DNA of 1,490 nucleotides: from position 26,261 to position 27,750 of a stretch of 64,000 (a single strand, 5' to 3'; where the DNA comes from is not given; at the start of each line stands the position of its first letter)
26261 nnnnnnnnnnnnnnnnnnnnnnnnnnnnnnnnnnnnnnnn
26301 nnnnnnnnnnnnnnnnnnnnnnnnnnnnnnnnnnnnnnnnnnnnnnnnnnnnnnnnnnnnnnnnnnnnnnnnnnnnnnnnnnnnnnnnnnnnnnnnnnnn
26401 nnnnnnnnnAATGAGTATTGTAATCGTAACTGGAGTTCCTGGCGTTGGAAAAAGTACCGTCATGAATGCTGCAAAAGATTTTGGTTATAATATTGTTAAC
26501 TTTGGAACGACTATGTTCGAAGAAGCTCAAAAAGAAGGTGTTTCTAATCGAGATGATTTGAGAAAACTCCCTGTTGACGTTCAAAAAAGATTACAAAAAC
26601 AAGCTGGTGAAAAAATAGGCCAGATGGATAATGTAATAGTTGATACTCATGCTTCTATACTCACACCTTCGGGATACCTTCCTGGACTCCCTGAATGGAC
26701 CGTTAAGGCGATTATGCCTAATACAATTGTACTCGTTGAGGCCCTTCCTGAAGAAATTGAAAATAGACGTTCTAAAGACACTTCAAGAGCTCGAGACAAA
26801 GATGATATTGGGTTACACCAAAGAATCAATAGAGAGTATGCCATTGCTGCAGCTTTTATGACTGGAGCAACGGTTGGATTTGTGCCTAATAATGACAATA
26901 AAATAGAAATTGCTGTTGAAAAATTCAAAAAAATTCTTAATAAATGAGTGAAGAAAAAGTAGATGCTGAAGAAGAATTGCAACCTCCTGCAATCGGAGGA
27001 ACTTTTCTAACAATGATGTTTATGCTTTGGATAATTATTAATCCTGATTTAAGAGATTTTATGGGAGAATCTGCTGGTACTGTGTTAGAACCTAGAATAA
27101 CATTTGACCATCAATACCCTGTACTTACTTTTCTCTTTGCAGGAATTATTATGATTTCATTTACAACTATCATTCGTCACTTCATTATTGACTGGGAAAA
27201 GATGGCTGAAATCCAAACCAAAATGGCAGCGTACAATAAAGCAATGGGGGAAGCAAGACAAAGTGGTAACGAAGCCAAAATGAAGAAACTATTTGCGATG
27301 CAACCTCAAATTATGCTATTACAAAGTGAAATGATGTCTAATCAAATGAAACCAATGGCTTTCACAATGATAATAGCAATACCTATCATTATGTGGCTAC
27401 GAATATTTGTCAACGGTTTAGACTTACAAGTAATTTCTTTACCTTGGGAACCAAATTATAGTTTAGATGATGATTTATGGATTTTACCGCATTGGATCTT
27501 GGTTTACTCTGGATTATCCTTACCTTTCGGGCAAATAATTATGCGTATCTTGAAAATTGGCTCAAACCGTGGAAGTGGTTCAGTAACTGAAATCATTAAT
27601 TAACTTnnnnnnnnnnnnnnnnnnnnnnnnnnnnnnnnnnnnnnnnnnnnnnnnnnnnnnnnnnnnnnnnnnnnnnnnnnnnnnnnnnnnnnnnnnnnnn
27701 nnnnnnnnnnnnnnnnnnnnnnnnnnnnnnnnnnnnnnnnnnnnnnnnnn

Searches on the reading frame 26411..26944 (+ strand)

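Call 80: search_protein_families(library=pfam, proteins=[window:26411-26944:+], max_evalue=0.0001)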
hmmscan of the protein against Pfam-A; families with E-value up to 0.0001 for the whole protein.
window:26411-26944:+ (178 aa): 3 families
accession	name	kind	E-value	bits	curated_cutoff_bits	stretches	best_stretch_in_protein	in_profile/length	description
PF13207.12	AAA_17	-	6.3e-36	124.1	27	1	7-133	1-132/136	AAA domain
PF13238.12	AAA_18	-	1.6e-07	32.3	29.4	1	4-127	1-115/128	AAA domain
PF13671.12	AAA_33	-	6e-05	23.8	27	0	4-79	2-77/143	AAA domain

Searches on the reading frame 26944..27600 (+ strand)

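Call 80: search_protein_families(library=pfam, proteins=[window:26944-27600:+], max_evalue=0.0001)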
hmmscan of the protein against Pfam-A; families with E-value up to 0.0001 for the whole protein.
window:26944-27600:+ (219 aa): 1 family
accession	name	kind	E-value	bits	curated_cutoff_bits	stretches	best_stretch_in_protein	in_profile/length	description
PF01956.21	EMC3_TMCO1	-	2.4e-22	80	27.1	1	46-206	2-168/169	Integral membrane protein EMC3/TMCO1-like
